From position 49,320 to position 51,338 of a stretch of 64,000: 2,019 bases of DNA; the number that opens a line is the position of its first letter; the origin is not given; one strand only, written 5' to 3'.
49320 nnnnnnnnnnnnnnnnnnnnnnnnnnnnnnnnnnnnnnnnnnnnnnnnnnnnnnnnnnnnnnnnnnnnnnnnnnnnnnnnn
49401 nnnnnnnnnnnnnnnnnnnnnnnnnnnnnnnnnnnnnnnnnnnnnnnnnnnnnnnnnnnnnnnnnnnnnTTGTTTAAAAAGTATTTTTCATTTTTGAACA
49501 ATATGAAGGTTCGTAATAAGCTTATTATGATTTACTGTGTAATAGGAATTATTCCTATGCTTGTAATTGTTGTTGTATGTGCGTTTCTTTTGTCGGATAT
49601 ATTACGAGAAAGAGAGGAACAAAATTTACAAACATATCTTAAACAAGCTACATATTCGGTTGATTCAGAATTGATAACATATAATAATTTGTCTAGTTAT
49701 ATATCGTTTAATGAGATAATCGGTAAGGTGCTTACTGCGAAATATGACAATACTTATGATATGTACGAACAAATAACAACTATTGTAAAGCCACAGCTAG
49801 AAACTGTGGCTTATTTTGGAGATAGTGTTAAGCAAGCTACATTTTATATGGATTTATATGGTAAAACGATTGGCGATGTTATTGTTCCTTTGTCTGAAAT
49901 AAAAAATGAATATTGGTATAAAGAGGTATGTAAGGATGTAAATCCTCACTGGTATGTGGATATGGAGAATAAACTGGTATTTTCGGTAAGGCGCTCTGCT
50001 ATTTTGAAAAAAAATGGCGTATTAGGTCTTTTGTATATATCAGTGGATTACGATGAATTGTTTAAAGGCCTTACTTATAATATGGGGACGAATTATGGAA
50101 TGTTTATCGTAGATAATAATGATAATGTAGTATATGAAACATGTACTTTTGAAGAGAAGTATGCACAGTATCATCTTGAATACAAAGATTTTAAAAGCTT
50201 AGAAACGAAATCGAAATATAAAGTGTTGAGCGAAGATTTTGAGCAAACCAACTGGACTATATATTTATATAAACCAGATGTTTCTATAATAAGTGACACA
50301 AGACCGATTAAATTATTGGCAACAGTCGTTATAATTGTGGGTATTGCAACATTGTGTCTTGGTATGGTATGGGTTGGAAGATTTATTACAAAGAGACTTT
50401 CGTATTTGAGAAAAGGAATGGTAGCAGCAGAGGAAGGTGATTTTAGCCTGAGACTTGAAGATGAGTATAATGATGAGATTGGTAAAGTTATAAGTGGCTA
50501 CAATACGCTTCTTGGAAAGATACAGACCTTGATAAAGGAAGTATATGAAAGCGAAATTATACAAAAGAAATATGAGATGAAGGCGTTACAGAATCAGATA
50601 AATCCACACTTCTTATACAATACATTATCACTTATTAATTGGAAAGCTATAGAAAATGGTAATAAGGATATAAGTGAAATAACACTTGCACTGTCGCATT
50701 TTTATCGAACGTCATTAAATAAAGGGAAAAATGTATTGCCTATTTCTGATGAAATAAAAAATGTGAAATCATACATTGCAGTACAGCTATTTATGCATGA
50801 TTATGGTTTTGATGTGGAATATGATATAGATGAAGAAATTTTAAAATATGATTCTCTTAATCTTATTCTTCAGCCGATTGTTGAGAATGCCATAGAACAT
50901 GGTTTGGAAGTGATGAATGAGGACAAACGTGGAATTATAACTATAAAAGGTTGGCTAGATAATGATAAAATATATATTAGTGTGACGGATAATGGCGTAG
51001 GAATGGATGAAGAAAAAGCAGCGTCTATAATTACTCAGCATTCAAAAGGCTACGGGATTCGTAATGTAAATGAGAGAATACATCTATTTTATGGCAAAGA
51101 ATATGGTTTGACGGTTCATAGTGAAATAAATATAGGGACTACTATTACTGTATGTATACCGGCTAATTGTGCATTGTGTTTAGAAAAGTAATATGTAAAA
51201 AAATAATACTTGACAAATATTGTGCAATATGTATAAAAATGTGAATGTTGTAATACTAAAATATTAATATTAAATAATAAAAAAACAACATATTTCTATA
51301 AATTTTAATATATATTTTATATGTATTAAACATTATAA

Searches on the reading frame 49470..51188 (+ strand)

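Call 76: search_protein_families(library=pfam, proteins=[window:49470-51188:+], max_evalue=0.00001)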
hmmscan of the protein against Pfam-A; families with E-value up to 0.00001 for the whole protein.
window:49470-51188:+ (573 aa): 3 families
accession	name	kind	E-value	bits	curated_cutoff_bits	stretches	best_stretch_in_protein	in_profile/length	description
PF06580.19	His_kinase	-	1.1e-22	80.5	25.2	1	369-440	2-74/81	Histidine kinase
PF02518.31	HATPase_c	-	6.9e-12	46.2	26.4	1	461-565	4-109/111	Histidine kinase-, DNA gyrase B-, and HSP90-like ATPase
PF00672.30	HAMP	-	9.7e-07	29.5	25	1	301-352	1-52/53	HAMP domain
